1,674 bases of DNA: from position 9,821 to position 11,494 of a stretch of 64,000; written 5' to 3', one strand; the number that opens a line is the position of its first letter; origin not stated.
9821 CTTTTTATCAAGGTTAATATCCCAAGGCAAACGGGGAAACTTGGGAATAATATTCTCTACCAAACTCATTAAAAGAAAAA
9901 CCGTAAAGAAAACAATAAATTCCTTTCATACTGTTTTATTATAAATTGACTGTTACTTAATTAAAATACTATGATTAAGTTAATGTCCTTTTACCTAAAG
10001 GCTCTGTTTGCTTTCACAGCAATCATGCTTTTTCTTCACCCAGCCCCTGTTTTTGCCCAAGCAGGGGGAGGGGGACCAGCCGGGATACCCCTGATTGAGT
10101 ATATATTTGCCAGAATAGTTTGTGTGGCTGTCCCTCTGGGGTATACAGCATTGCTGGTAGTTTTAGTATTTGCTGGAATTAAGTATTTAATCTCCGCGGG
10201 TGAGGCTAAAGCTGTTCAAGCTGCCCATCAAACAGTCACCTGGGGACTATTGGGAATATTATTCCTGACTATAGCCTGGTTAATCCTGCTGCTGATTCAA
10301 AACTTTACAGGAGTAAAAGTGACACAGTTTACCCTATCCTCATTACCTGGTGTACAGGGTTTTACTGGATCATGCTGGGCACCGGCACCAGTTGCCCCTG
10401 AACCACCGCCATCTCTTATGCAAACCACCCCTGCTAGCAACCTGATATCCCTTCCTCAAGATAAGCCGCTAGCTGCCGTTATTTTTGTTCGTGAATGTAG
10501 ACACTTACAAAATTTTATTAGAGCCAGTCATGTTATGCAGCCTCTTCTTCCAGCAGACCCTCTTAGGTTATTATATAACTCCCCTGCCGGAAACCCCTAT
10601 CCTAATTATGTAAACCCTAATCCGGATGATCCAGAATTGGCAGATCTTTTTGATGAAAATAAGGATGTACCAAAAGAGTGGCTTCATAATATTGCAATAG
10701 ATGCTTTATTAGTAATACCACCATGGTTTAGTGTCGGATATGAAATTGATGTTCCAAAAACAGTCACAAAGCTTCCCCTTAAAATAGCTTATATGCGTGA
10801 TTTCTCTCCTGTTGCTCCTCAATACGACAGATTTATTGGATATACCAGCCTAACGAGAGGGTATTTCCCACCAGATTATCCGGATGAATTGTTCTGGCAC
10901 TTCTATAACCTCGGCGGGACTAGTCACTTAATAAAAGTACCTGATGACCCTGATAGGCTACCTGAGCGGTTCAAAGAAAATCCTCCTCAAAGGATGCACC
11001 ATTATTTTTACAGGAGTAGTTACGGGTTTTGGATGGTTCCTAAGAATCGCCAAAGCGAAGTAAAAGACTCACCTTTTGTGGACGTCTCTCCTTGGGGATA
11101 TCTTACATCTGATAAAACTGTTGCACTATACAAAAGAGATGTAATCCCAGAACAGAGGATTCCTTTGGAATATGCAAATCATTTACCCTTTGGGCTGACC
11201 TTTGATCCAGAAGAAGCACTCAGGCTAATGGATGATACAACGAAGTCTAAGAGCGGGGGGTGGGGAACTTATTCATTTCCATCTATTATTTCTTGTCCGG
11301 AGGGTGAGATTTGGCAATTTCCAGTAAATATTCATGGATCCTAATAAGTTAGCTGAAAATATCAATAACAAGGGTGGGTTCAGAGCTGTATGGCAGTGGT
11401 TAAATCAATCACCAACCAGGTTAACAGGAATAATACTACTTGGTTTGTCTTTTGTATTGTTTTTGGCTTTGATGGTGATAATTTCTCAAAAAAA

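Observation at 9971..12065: Two-gene putative surface-structure operon: secreted protein with VirB2/TrbC-pilin-like N-terminal hairpin fused to a large Pro-rich domain, translationally coupled to a membrane-anchored partner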

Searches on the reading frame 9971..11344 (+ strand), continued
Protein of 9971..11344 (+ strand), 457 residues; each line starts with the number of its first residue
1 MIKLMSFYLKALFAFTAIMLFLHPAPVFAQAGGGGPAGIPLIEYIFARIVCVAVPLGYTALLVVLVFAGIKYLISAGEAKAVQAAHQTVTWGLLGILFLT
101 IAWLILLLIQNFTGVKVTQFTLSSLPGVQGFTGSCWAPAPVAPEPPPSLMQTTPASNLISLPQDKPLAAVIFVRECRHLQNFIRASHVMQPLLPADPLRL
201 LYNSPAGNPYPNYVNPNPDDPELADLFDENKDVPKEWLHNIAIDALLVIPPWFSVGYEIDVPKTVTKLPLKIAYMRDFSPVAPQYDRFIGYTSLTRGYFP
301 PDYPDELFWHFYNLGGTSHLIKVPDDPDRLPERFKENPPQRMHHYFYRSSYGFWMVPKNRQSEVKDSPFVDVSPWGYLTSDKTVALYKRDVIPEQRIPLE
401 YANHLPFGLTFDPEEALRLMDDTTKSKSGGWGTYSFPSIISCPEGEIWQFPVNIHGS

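Call 57: search_protein_families(library=pfam, proteins=[L063:60-485:+, L063:523-855:+, L063:868-2799:+, L063:2723-3295:+, L063:3343-5019:+, L063:5026-6867:-, L063:6904-7806:-, L063:8122-8979:+, L063:8976-9722:+, L063:9719-11434:+], max_evalue=0.001)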
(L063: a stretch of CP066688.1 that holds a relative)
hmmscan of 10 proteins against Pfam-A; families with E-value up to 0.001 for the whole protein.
L063:60-485:+ (141 aa): 1 family
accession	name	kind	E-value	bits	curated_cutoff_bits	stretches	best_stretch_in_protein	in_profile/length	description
PF18895.5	T4SS_pilin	-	5.9e-08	33.1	26.6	1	48-114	5-70/71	Type IV secretion system pilin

L063:523-855:+ (110 aa): 1 family
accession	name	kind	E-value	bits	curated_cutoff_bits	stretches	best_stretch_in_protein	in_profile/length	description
PF18895.5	T4SS_pilin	-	6e-06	26.7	26.6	1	15-83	4-71/71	Type IV secretion system pilin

L063:868-2799:+ (643 aa): 1 family
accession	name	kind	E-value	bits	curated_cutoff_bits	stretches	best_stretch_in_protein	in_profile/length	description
PF01551.29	Peptidase_M23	-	2.3e-09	37.8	28.7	1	132-219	15-94/96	Peptidase family M23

L063:2723-3295:+ (190 aa): 0 families

L063:3343-5019:+ (558 aa): 0 families

L063:5026-6867:- (613 aa): 0 families

L063:6904-7806:- (300 aa): 0 families

L063:8122-8979:+ (285 aa): 2 families
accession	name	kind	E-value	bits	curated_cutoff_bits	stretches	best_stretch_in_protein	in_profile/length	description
PF12666.12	PrgI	-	1.3e-07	32.5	27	1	5-89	1-86/91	PrgI family protein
PF13620.12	CarboxypepD_reg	-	3.2e-05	24.6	32.3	1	202-258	2-57/82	Carboxypeptidase regulatory-like domain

L063:8976-9722:+ (248 aa): 0 families

L063:9719-11434:+ (571 aa): 3 families
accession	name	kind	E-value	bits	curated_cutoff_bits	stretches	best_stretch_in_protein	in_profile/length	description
PF19044.6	P-loop_TraG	-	5.4e-25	88.3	25.8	2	396-529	204-344/413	TraG P-loop domain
PF12846.13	AAA_10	-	2.6e-11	43.6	27.5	2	364-492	147-294/362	AAA-like domain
PF01935.23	DUF87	-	8.3e-08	33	23.2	1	233-297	28-94/220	Helicase HerA, central domain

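Call 66: search_protein_families(library=pfam, proteins=[L001:2698-2892:-, L063:11457-13484:+, L063:3343-5019:+, L063:5026-6867:-, L063:8976-9722:+], max_evalue=0.05)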
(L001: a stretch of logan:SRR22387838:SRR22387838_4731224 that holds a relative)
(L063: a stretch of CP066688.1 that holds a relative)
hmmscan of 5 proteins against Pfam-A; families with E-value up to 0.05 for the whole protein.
L001:2698-2892:- (64 aa): 1 family
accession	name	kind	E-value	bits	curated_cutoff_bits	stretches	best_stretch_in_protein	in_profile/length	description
PF11146.13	DUF2905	-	6.8e-08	33.1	22.2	1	4-59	4-62/64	Protein of unknown function (DUF2905)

L063:11457-13484:+ (675 aa): 1 family
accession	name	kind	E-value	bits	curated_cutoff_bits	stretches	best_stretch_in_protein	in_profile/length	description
PF01464.25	SLT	-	0.015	15.3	21.3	1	304-361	2-45/117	Transglycosylase SLT domain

L063:3343-5019:+ (558 aa): 0 families

L063:5026-6867:- (613 aa): 0 families

L063:8976-9722:+ (248 aa): 1 family
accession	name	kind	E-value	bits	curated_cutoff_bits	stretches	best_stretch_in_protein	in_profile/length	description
PF11130.14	TraC_F_IV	-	0.0095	15.4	28.1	1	61-193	57-182/375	TraC protein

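Call 77: search_solved_structures(query=A6, max_evalue=1)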
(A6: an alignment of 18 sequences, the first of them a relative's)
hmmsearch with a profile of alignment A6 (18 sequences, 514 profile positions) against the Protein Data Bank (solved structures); distinct sequences matched with E-value up to 1: 0.

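Call 82: predict_structure(alignment_id=A6)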
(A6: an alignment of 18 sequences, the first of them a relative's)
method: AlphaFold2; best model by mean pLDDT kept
length: 467 residues; sequences in the alignment: 18
mean_pLDDT: 67.5   pTM: 0.32
mean pLDDT of the five models: 67.5, 67.4, 65.2, 64.9, 64.2
residues with pLDDT >= 90: 20; 70-90: 227; 50-70: 127; < 50: 93
segments of 3 or more residues with pLDDT < 50: 22-35, 119-127, 140-159, 282-290, 299-308, 336-344, 410-422, 455-459
pLDDT, mean of each block of 10 residues (from residue 1): 78 70 40 51 71 79 80 77 81 83 76 58 45 56 38 41 80 70 76 63 88 81 90 87 77 66 69 88 42 61 45 71 66 49 55 88 89 80 79 87 61 38 69 70 65 47 53
secondary structure, 60 per line:
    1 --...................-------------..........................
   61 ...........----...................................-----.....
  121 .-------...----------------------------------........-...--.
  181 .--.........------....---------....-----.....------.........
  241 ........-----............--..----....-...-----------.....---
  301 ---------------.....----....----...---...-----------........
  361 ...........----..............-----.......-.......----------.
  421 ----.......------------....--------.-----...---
elements in order: H3-21 H35-71 H76-110 E116-118 E129-131 H166-169 E170-173 H184-192 E199-202 E212-215 E221-225 H232-248 H254-265 E274-277 E279-281 E293-297 E316-320 E325-328 E333-335 E353-356 H357-371 H376-389 E395-401 H403-409 E425-431 H444-447 E462-464

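Call 86: fold_search(model_id=the predicted structure, library=pdb)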
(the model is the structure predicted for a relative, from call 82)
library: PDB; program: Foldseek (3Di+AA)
matches with E <= 10: 69; with E <= 0.001: 0
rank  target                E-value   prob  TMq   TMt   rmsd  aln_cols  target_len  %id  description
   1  9eut_A                2.7e-01  0.21  0.14  0.09  25.9       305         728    8  Cryo-EM structure of the full-length Pseudomonas aeruginosa bacteriophytochrome in its Pr state (released 2024-09-04)
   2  3lcb_A                9.8e-01  0.02  0.08  0.07  20.4       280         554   10  The crystal structure of isocitrate dehydrogenase kinase/phosphatase in complex with its substrate, isocitrate dehydro (released 2010-04-21)
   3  3uq6_A                1.5e+00  0.03  0.06  0.07  11.7        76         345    8  Adenosine kinase from Schistosoma mansoni in complex with adenosine and AMP (released 2012-10-31)
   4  3vaq_B                1.6e+00  0.06  0.07  0.08  11.0        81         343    9  Adenosine kinase from Schistosoma mansoni in complex with adenosine (released 2012-11-14)
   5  6k5l_A                1.6e+00  0.02  0.08  0.07  15.1       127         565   13  The crystal structure of isocitrate dehydrogenase kinase/phosphatase wtih two Mn2+ from E. coli (released 2019-07-03)
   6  3lc6_B                1.7e+00  0.01  0.07  0.06  18.5       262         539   11  The alternative conformation structure of isocitrate dehydrogenase kinase/phosphatase from E. Coli (released 2010-04-21)
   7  4dc3_A                1.9e+00  0.07  0.06  0.08  10.1        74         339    9  Adenosine kinase from Schistosoma mansoni in complex with 2-fluoroadenosine (released 2012-11-28)
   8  7oma_B                1.9e+00  0.06  0.09  0.07  16.6       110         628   14  Thosea asigna virus RdRP domain elongation complex (released 2021-07-28)
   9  3eps_A                1.9e+00  0.02  0.09  0.08  20.4       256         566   12  The crystal structure of isocitrate dehydrogenase kinase/phosphatase from E. coli (released 2010-04-14)
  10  2ajr_A                2.1e+00  0.04  0.07  0.09  12.9        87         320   15  Crystal structure of Possible 1-phosphofructokinase (EC 2.7.1.56) (tm0828) from Thermotoga Maritima at 2.46 A resoluti (released 2005-10-11)
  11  6k5l_B                2.1e+00  0.02  0.08  0.07  15.1       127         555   13  The crystal structure of isocitrate dehydrogenase kinase/phosphatase wtih two Mn2+ from E. coli (released 2019-07-03)
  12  3uq6_B                2.2e+00  0.03  0.06  0.08  11.5        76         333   10  Adenosine kinase from Schistosoma mansoni in complex with adenosine and AMP (released 2012-10-31)
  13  4c5l_A                2.7e+00  0.07  0.07  0.12   9.7        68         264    9  Structure of the pyridoxal kinase from Staphylococcus aureus in complex with pyridoxal (released 2014-03-19)
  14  3vas_B                2.7e+00  0.06  0.06  0.08  10.1        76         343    9  Adenosine kinase from Schistosoma mansoni in complex with adenosine in occluded loop conformation (released 2012-11-14)
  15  3lcb_B                2.7e+00  0.02  0.09  0.07  15.2       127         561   11  The crystal structure of isocitrate dehydrogenase kinase/phosphatase in complex with its substrate, isocitrate dehydro (released 2010-04-21)
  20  8dfu_0                3.6e+00  0.44  0.13  0.58   4.3        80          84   11  Cryo-EM structure of conjugation pili from Aeropyrum pernix (released 2023-03-22)
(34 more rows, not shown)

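Call 90: find_encoding_contigs(protein=P0003, flank=5000, max_places=1)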
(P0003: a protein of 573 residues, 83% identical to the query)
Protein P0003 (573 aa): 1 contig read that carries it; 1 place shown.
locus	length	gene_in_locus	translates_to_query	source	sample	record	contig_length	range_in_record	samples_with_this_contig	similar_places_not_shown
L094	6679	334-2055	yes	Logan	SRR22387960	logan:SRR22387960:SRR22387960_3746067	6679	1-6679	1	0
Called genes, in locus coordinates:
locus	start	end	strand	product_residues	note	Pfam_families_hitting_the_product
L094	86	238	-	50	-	PF11146:DUF2905 (weak)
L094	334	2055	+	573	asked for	-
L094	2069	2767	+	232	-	-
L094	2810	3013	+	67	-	-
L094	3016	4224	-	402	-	-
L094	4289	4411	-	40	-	-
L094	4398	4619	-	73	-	-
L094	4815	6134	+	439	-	PF11638:DnaA_N (weak), PF00308:Bac_DnaA, PF01695:IstB_IS21, PF08299:Bac_DnaA_C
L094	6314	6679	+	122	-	?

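Call 91: find_encoding_contigs(protein=P0015, flank=5000, max_places=1)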
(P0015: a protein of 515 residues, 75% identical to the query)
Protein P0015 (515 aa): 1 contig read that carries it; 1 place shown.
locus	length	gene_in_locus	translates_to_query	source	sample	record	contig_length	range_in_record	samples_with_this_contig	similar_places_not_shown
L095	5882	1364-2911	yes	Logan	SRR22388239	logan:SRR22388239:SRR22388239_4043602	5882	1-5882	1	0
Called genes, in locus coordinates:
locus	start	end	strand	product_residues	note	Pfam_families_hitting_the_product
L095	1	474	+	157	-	?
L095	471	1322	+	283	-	PF00551:Formyl_trans_N, PF02911:Formyl_trans_C (faint)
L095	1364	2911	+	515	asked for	-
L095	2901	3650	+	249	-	-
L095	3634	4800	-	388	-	PF18933:PsbP_2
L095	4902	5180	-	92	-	PF15738:YafQ_toxin (weak)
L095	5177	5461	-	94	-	PF04221:RelB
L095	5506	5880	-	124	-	?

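Call 92: find_encoding_contigs(protein=P0011, flank=5000, max_places=1)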
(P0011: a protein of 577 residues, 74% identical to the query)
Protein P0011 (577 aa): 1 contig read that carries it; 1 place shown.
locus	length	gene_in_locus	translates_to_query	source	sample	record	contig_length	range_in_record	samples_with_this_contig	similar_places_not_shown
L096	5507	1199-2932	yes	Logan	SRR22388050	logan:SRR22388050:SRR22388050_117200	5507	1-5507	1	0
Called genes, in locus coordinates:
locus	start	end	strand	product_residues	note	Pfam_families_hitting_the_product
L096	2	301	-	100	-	?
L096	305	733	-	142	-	PF01934:HepT-like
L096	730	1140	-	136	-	PF01909:NTP_transf_2 (weak), PF18765:Polbeta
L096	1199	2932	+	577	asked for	-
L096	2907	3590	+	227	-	-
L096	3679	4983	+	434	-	PF11638:DnaA_N (weak), PF00308:Bac_DnaA, PF01695:IstB_IS21, PF08299:Bac_DnaA_C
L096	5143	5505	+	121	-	?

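Call 93: find_encoding_contigs(protein=P0014, flank=5000, max_places=1)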
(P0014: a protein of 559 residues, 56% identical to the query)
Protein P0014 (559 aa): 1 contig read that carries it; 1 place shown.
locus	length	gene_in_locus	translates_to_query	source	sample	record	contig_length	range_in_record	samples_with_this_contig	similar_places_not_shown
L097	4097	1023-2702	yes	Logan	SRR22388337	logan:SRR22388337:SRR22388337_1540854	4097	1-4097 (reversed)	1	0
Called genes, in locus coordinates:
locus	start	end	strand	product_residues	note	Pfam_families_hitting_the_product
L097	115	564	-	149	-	PF01850:PIN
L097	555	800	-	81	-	PF04014:MazE_antitoxin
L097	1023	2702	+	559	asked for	PF18895:T4SS_pilin (weak)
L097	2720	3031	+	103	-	PF01909:NTP_transf_2, PF18765:Polbeta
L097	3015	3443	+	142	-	PF05168:HEPN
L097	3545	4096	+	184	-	?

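Call 100: search_protein_families(library=phrogs, proteins=[window:9983-11341:+, P0009], max_evalue=0.01)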
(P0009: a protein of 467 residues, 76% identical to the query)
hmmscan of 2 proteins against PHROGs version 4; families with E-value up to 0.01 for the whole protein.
window:9983-11341:+ (453 aa): 0 families

P0009 (467 aa): 0 families

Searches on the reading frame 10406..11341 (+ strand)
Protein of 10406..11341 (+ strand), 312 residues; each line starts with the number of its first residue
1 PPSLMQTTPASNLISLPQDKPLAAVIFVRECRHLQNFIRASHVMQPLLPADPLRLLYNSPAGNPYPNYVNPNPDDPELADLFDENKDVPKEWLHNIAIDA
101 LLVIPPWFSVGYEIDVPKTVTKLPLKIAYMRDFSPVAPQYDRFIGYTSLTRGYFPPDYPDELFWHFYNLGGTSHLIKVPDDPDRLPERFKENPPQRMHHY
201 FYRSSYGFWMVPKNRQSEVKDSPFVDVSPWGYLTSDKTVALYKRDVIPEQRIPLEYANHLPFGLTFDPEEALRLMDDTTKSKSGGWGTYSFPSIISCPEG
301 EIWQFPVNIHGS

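Call 33: find_homologous_proteins(query=window:10415-11341:+, max_evalue=0.01)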
Query seq(309 aa) (309 aa): 1 proteins with E <= 0.01 among 678 candidates.
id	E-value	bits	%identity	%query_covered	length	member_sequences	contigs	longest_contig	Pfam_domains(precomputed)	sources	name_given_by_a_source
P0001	2.2e-214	729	100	100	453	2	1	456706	-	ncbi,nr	ncbi:hypothetical protein HYS96_01270 [Candidatus Daviesbacteria bacterium]|nr:hypothetical protein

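Call 45: search_protein_representatives(protein=window:10406-11341:+)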
Query: 312 residues. Proteins with E-value up to 0.001 (for the whole library): 2; up to 1e-10: 2; up to 1e-30: 1. The best 2 are listed.
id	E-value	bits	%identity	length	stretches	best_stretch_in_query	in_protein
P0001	1.1e-216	734.9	100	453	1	1-312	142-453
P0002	2.2e-29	119.2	45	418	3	152-306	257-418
